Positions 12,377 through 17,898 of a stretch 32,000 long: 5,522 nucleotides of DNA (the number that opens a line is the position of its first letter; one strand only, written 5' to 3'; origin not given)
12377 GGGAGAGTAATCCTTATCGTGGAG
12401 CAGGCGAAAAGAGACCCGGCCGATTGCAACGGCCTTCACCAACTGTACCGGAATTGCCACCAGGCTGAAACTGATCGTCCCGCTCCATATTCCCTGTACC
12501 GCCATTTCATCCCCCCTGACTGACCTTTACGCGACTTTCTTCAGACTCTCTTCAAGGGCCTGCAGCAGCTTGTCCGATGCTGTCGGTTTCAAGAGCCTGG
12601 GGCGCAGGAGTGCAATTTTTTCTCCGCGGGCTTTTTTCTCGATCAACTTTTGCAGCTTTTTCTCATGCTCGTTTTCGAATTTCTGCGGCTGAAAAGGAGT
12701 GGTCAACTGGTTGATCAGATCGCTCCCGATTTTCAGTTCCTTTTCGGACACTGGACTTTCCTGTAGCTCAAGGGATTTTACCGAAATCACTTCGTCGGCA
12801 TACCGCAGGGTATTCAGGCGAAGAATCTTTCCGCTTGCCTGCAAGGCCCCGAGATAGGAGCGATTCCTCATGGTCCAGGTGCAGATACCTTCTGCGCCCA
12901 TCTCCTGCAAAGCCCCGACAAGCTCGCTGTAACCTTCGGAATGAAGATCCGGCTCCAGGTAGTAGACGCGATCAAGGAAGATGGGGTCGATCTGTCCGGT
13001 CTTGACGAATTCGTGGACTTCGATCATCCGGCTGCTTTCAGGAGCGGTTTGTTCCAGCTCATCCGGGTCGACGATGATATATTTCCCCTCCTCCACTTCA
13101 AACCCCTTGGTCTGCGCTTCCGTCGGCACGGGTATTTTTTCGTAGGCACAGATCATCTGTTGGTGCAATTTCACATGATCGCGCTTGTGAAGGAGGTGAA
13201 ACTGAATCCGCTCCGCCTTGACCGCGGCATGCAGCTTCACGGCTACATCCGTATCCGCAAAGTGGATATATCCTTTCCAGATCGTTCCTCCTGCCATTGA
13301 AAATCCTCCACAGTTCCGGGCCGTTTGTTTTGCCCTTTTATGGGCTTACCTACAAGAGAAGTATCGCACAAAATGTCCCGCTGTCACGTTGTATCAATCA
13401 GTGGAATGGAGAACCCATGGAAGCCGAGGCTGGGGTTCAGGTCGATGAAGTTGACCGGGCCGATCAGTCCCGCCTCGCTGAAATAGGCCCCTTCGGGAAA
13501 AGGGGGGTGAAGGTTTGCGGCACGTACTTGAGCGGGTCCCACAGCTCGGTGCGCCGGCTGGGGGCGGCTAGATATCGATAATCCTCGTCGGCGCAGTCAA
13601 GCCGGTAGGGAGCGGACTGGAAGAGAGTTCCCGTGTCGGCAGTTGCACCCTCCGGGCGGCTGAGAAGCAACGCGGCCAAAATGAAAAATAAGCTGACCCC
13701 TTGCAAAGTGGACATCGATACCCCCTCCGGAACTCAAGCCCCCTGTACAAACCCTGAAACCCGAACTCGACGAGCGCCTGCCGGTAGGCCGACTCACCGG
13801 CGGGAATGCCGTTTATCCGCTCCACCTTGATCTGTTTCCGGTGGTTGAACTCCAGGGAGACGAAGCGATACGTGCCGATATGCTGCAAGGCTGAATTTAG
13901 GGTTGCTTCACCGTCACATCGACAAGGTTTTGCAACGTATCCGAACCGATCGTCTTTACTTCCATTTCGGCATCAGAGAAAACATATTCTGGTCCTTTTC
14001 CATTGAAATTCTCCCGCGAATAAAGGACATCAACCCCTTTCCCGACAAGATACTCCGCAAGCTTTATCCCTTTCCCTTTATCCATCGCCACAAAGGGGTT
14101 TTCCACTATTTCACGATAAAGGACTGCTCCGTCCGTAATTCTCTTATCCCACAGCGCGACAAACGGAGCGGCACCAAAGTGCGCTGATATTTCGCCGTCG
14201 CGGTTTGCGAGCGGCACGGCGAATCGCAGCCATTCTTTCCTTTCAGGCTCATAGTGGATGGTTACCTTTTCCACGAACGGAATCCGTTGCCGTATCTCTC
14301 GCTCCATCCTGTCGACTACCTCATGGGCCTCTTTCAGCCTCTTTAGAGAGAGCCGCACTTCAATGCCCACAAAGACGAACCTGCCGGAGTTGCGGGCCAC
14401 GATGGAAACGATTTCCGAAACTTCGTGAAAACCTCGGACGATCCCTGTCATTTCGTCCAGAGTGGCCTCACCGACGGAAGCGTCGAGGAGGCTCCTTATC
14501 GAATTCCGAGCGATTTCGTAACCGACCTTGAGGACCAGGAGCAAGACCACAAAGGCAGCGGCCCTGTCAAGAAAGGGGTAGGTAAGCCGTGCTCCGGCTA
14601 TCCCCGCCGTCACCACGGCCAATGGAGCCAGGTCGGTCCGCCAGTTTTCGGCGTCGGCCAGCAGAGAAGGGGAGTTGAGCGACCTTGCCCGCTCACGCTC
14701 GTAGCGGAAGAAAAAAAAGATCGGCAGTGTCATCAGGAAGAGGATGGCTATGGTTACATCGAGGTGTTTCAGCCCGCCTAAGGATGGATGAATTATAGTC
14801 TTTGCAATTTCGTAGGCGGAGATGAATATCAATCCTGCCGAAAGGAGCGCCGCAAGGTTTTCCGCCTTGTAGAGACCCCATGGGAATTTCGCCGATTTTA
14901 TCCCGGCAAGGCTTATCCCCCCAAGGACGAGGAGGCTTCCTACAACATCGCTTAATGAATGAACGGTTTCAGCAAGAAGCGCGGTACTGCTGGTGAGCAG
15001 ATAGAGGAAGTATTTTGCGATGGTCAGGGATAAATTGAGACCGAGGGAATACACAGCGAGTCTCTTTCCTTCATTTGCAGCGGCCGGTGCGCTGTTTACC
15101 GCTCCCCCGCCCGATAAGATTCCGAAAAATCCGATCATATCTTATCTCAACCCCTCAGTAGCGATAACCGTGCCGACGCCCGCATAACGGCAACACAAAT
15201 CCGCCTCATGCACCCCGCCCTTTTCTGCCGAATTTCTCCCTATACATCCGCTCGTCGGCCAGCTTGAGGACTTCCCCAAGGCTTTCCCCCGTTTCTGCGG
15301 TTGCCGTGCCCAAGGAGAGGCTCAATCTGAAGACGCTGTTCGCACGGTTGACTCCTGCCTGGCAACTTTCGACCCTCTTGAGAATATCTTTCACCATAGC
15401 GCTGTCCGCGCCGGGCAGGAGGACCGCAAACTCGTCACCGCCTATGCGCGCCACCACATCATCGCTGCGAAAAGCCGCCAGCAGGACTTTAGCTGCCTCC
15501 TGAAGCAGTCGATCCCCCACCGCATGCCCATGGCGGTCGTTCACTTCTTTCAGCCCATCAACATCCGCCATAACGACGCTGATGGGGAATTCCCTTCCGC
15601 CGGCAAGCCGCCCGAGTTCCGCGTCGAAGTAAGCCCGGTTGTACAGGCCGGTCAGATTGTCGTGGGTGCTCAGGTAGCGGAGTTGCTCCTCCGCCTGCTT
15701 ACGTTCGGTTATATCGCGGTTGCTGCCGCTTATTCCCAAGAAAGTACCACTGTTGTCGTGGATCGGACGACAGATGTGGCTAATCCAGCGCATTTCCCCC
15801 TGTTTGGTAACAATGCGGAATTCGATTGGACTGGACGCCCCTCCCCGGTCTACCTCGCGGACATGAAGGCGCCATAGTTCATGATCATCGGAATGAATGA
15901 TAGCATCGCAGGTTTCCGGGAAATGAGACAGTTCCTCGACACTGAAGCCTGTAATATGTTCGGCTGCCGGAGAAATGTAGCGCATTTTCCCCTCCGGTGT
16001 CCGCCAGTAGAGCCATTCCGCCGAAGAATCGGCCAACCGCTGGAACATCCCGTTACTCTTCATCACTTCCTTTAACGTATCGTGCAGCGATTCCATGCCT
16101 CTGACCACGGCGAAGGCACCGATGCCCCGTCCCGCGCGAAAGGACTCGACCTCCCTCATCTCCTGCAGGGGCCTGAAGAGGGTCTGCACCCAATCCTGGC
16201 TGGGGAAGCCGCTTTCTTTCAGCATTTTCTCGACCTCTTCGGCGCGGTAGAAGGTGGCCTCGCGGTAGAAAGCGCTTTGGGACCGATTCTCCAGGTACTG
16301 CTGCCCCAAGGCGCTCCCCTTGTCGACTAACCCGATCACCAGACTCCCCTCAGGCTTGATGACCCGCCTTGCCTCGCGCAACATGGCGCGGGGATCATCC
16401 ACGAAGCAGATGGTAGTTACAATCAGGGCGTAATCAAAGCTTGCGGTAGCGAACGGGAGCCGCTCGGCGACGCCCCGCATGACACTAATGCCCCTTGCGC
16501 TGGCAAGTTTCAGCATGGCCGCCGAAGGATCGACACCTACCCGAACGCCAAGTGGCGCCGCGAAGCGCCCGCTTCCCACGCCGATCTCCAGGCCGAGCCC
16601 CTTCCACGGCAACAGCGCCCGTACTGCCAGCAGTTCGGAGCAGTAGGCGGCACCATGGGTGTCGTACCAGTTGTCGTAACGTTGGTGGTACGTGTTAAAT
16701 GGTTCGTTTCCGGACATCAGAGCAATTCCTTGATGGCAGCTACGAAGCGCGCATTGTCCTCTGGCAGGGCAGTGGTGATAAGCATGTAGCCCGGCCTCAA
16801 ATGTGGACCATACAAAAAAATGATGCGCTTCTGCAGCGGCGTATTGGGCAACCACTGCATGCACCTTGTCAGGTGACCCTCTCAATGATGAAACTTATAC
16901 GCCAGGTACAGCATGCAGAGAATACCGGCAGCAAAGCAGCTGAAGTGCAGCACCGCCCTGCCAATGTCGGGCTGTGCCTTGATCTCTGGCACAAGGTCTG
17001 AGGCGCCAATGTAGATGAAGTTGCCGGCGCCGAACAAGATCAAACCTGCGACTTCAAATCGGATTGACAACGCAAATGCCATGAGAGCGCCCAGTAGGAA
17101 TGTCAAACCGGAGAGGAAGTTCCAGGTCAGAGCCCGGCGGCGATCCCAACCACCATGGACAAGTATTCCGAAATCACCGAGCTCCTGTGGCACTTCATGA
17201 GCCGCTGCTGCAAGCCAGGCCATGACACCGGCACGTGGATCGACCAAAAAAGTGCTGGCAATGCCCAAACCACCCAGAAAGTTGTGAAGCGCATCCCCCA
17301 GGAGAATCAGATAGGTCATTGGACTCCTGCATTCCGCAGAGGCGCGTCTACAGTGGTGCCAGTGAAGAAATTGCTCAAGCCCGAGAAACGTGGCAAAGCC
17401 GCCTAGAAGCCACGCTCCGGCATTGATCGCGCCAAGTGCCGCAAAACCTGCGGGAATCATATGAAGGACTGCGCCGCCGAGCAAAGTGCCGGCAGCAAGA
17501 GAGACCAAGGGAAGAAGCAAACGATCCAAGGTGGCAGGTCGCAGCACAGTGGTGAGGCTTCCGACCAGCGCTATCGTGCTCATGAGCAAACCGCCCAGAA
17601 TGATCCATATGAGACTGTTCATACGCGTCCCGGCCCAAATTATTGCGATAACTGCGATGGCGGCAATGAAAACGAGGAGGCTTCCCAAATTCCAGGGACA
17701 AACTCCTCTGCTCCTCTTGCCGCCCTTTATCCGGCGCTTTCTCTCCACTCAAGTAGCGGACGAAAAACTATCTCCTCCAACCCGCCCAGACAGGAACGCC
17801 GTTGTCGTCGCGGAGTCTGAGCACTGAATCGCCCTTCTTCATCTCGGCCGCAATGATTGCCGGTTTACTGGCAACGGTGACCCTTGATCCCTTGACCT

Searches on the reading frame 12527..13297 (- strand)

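Call 7: search_protein_families(library=pfam, proteins=[window:12527-13297:-], max_evalue=0.001)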
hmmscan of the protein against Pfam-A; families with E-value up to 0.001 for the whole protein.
window:12527-13297:- (256 aa): 1 family
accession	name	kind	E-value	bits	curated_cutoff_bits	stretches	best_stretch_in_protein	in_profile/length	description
PF02735.22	Ku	-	3e-35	122.3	25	1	14-189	3-189/190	Ku70/Ku80 beta-barrel domain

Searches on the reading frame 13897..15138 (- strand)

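Call 7: search_protein_families(library=pfam, proteins=[window:13897-15138:-], max_evalue=0.001)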
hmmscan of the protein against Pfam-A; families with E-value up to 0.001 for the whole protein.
window:13897-15138:- (413 aa): 3 families
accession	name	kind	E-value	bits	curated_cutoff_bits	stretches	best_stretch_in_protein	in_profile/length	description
PF01545.26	Cation_efflux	-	6.4e-34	117.9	26.6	1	29-218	2-198/198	Cation efflux family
PF16916.11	ZT_dimer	-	1e-13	51.5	26.7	1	224-299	3-78/78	Dimerisation domain of Zinc Transporter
PF02579.22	Nitro_FeMo-Co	-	1.1e-05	26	26.3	1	314-376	2-61/94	Dinitrogenase iron-molybdenum cofactor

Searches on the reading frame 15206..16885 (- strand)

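Call 7: search_protein_families(library=pfam, proteins=[window:15206-16885:-], max_evalue=0.001)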
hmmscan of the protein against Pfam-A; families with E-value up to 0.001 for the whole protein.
window:15206-16885:- (559 aa): 11 families
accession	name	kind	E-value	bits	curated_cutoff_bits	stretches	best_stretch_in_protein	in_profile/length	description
PF00990.26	GGDEF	-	1.4e-35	122.9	23.8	1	407-552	2-156/161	Diguanylate cyclase, GGDEF domain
PF08241.18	Methyltransf_11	-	3e-18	66.7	21.2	1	99-184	1-95/95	Methyltransferase domain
PF08447.18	PAS_3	-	1.1e-14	54.9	25.6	1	303-387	3-87/89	PAS fold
PF13649.12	Methyltransf_25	-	2.5e-13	51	27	1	99-180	2-97/97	Methyltransferase domain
PF13489.12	Methyltransf_23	-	3.4e-11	43.6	27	1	82-227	9-159/164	Methyltransferase domain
PF08242.18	Methyltransf_12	-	2.5e-09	38.2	30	1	99-182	1-98/98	Methyltransferase domain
PF13426.13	PAS_9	-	9e-09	36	27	1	297-394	9-103/103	PAS domain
PF08448.16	PAS_4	-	1.3e-08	35.5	23.1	1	287-397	3-110/110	PAS fold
PF00989.32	PAS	-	2.3e-07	31.3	22.6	1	280-392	2-113/113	PAS fold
PF13847.12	Methyltransf_31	-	1.7e-06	28.2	27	1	115-202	31-127/145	Methyltransferase domain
PF01209.24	Ubie_methyltran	-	6.4e-06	26.1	20.1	1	119-184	79-151/233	ubiE/COQ5 methyltransferase family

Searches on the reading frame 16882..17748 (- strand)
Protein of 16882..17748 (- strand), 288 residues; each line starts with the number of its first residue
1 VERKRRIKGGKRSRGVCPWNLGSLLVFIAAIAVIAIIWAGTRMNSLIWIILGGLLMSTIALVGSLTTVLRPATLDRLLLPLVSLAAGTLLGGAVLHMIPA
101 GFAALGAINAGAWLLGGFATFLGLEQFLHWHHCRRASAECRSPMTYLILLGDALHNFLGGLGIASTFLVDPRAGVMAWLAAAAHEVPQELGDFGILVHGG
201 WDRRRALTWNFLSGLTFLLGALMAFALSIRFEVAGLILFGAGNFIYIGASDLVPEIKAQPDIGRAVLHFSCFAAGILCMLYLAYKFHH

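Call 7: search_protein_families(library=pfam, proteins=[window:16882-17748:-], max_evalue=0.001)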
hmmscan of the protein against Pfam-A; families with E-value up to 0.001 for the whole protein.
window:16882-17748:- (288 aa): 1 family
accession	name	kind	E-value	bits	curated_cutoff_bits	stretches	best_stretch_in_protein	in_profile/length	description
PF02535.28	Zip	-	3.1e-30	105.9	35.1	2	134-283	167-323/323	ZIP Zinc transporter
